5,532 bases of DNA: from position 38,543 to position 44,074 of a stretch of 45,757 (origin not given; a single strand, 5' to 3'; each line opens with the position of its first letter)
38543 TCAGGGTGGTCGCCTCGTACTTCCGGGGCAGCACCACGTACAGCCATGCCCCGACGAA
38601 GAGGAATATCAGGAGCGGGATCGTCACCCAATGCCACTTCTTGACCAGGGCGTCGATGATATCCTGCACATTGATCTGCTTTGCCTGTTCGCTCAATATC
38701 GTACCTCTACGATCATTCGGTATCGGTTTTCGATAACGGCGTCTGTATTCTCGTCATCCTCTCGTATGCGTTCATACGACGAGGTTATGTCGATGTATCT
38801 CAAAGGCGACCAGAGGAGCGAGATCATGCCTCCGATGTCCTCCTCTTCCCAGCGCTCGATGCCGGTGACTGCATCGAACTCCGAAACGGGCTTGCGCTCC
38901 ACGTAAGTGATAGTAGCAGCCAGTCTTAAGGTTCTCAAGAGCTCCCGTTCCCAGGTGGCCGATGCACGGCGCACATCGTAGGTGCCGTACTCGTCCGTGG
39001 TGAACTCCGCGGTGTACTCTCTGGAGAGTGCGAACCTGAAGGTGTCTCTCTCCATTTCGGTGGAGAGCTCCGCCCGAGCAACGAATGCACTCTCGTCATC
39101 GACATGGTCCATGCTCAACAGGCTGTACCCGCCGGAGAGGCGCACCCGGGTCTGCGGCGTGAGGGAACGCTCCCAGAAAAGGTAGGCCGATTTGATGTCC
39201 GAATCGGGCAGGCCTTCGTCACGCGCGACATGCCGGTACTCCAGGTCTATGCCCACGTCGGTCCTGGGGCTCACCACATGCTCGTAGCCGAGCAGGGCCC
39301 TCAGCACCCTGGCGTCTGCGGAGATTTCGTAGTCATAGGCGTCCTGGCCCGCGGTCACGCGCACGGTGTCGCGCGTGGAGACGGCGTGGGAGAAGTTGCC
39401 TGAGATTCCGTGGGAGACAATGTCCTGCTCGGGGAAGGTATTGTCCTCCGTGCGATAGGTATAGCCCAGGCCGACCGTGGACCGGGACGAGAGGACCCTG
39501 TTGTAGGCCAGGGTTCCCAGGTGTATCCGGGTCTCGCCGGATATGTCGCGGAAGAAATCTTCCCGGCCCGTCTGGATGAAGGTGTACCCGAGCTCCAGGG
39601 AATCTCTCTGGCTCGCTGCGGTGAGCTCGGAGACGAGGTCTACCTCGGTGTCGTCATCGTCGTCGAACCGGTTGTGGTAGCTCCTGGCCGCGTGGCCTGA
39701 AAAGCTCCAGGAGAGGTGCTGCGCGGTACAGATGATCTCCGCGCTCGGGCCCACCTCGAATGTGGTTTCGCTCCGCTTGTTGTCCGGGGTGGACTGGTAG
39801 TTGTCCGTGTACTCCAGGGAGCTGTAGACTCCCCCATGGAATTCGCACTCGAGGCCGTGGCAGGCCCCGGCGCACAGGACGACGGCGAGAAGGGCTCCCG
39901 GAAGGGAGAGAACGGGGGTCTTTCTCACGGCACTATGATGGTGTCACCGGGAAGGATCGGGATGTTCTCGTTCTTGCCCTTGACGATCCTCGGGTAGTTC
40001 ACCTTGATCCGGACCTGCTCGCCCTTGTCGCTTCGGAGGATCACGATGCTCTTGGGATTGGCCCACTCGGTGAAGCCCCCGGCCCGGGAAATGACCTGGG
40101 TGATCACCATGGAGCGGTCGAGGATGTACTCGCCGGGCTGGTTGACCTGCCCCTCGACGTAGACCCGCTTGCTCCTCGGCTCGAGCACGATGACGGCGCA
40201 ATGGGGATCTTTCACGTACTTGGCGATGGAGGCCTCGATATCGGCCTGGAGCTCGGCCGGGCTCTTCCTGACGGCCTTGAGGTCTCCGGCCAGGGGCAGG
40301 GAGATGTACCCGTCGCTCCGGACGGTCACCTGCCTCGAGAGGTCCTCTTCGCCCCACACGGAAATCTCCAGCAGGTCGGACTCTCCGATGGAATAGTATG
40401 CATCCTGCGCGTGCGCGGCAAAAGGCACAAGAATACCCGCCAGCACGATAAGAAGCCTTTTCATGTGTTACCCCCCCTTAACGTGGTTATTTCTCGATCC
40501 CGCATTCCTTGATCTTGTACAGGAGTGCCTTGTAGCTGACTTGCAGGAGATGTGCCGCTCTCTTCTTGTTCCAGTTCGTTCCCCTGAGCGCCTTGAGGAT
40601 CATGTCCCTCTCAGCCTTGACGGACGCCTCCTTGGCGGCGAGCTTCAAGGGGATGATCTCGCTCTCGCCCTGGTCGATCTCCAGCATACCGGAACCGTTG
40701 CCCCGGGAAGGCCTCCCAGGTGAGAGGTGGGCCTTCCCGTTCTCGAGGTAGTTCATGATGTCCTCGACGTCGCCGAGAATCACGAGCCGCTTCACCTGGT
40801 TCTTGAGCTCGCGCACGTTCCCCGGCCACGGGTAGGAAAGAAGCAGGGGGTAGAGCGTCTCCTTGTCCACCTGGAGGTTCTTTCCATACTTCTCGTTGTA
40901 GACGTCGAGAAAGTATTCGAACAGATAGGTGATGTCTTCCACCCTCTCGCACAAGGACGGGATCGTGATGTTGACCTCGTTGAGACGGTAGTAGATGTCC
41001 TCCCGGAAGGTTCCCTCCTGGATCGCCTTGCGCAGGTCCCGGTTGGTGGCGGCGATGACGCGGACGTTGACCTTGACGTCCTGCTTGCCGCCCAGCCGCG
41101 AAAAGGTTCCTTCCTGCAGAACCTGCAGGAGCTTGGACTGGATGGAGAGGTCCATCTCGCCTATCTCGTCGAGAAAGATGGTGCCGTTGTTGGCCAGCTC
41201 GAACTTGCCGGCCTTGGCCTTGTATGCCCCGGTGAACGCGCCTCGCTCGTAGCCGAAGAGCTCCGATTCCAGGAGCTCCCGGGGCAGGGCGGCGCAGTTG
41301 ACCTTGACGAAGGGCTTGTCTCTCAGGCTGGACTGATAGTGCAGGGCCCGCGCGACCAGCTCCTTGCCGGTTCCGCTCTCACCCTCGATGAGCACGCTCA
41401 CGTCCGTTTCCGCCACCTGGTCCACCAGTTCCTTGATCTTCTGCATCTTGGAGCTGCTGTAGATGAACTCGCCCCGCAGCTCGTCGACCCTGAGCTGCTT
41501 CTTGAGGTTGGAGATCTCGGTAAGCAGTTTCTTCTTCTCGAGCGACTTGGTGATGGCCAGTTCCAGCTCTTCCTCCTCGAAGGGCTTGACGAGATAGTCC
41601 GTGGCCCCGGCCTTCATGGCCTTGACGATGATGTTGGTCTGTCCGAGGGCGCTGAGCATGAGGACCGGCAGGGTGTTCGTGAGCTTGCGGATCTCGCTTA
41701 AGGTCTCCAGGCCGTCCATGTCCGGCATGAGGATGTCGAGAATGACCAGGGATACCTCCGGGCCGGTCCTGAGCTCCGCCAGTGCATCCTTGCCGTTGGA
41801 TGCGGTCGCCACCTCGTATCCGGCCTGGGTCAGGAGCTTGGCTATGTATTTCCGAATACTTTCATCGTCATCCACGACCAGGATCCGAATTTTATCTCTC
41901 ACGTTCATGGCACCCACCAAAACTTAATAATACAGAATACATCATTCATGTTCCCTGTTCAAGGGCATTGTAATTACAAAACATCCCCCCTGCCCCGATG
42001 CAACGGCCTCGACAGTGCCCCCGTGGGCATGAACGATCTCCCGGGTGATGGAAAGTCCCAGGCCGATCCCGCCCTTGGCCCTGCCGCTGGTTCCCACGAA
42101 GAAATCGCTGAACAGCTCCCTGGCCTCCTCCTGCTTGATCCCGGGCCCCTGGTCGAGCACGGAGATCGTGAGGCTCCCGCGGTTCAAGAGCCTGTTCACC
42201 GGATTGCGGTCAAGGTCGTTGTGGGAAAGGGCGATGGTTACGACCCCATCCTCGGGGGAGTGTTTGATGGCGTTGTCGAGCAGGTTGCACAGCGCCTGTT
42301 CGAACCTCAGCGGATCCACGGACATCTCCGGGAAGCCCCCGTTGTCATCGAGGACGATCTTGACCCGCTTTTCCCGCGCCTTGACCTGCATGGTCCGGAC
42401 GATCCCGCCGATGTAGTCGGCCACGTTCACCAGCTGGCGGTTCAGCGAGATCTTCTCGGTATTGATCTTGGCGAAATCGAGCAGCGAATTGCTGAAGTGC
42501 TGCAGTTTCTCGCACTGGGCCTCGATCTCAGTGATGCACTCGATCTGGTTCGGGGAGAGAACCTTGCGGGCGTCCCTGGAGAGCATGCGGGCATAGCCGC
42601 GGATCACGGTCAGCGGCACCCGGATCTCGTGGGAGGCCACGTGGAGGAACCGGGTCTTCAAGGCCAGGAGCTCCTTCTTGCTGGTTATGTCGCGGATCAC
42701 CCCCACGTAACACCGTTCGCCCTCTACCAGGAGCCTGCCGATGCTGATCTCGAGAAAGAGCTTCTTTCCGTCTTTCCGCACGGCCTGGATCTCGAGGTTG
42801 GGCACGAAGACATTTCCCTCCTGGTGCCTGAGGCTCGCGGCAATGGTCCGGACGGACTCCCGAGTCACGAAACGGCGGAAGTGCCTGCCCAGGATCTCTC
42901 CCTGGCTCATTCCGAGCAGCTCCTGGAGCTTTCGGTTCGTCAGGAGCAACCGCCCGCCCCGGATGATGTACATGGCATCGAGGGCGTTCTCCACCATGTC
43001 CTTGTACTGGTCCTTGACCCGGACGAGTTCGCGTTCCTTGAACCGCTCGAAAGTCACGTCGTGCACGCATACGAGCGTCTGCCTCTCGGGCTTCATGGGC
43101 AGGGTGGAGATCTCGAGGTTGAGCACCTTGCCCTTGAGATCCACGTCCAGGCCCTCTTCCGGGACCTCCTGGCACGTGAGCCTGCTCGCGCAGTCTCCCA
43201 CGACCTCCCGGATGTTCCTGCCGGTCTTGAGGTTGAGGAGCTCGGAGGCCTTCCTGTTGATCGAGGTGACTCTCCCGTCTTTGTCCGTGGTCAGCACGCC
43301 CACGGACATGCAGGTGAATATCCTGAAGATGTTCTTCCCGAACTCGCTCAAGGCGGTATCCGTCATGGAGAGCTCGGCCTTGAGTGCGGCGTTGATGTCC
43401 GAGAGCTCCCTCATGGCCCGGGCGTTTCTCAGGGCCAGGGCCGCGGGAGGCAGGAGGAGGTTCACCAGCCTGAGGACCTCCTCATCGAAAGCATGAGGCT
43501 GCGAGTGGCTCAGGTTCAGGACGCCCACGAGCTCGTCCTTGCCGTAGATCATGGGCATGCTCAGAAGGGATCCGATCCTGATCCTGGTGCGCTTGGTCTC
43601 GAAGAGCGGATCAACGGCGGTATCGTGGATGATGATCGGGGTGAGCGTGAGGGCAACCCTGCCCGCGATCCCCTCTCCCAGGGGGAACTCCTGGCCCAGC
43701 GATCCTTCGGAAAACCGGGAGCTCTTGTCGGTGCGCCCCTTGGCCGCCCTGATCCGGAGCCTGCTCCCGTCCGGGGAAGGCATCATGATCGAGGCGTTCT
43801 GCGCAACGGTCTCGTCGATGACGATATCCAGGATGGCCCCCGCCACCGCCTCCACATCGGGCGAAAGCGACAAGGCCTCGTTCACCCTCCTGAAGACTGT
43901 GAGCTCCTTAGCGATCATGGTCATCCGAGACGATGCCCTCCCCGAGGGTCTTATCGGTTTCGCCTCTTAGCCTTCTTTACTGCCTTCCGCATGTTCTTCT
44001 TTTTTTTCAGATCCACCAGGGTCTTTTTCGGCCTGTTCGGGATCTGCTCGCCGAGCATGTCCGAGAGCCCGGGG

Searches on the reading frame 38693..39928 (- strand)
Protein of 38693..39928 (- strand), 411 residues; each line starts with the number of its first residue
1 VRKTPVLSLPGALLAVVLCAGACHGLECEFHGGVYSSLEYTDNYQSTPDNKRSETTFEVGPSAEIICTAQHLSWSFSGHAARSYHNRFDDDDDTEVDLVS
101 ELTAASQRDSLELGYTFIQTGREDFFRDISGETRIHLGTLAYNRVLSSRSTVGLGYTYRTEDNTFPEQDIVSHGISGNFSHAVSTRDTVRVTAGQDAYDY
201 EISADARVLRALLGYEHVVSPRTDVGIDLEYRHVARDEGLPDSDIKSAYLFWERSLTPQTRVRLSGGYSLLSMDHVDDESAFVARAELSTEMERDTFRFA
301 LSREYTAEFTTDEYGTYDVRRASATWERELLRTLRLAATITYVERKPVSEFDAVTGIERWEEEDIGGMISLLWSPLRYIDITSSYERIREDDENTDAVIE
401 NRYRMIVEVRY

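Call 24: search_protein_families(library=ncbifam, proteins=[window:38693-39928:-], max_evalue=0.00001)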
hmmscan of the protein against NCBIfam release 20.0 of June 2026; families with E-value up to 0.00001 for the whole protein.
window:38693-39928:- (411 aa): 1 family
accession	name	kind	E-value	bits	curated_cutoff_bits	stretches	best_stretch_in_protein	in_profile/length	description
TIGR03016.1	pepcterm_hypo_1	hypoth_equivalog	1.5e-08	34.1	90.85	0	30-110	6-86/477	TIGR03016 family PEP-CTERM system-associated outer membrane protein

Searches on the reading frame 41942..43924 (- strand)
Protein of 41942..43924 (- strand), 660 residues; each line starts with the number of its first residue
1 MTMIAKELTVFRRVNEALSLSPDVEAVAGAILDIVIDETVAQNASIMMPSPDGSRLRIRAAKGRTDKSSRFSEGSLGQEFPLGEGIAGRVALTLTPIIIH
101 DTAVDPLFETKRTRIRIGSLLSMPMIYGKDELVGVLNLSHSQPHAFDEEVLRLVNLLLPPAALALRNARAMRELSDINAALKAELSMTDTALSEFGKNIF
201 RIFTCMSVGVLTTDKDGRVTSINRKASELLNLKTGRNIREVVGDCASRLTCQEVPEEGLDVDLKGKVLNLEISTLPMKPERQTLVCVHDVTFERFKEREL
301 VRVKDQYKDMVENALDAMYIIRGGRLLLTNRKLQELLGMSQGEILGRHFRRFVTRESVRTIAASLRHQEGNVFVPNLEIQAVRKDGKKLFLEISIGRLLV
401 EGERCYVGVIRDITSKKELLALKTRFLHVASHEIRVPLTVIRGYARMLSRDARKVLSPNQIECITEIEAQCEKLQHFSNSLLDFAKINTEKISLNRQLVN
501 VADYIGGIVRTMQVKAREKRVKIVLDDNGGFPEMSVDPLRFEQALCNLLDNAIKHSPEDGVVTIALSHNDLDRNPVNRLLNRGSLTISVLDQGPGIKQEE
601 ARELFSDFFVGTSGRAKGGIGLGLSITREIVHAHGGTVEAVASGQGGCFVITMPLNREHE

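Call 24: search_protein_families(library=ncbifam, proteins=[window:41942-43924:-], max_evalue=0.00001)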
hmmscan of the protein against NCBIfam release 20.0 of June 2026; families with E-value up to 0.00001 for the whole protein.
window:41942-43924:- (660 aa): 74 families (the best 25 are shown)
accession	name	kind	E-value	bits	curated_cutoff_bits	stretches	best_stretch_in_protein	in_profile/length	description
NF046044.1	PnpS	equivalog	3.8e-51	174.3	400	1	303-654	53-390/390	two-component system histidine kinase PnpS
NF033092.0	HK_WalK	equivalog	6.2e-46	157.1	725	1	322-654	276-593/594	cell wall metabolism sensor histidine kinase WalK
TIGR02966.1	phoR_proteo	equivalog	3.1e-45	154.6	334.2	1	304-652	5-332/333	phosphate regulon sensor histidine kinase PhoR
NF047874.1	MASE3_PAS_HK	subfamily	3.6e-44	151.6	560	1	296-657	256-627/655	MASE3 domain-containing sensor histidine kinase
NF008468.0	PRK11360.1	equivalog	7.1e-40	137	646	1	299-658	262-611/616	two-component system sensor histidine kinase AtoS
TIGR02956.1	TMAO_torS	equivalog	1.5e-34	119.3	676.5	1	423-657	464-684/967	TMAO reductase system sensor histidine kinase/response regulator TorS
NF040691.1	MtrAB_MtrB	equivalog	3.5e-33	115.4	450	1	411-659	259-496/507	MtrAB system histidine kinase MtrB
NF008302.0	PRK11091.1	equivalog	9.4e-33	113.4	838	1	323-656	174-506/779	aerobic respiration two-component sensor histidine kinase ArcB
NF008318.0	PRK11107.1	equivalog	2e-32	112.2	890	1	421-657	291-520/920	two-component sensor histidine kinase BarA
NF006800.0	PRK09303.1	equivalog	2.2e-32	112.4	342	1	418-658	146-380/383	histidine kinase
NF045595.1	HK_scytonemin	equivalog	2.3e-31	108.9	865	1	286-655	263-635/637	scytonemin biosynthesis sensor histidine kinase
NF007793.0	PRK10490.1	equivalog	4.6e-31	107.6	1123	1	421-657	662-884/895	two-component system sensor histidine kinase KdpD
NF033093.1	HK_VicK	exception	6.3e-31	107.5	680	1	322-658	112-438/448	cell wall metabolism sensor histidine kinase VicK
NF038297.2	hybrid_HK_HrmK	equivalog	1.6e-30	106.4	725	1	422-659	234-461/607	hybrid histidine kinase/response regulator HrmK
NF008312.0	PRK11100.1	equivalog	2.1e-28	99.4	356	1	425-649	258-467/477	two-component system sensor histidine kinase CreC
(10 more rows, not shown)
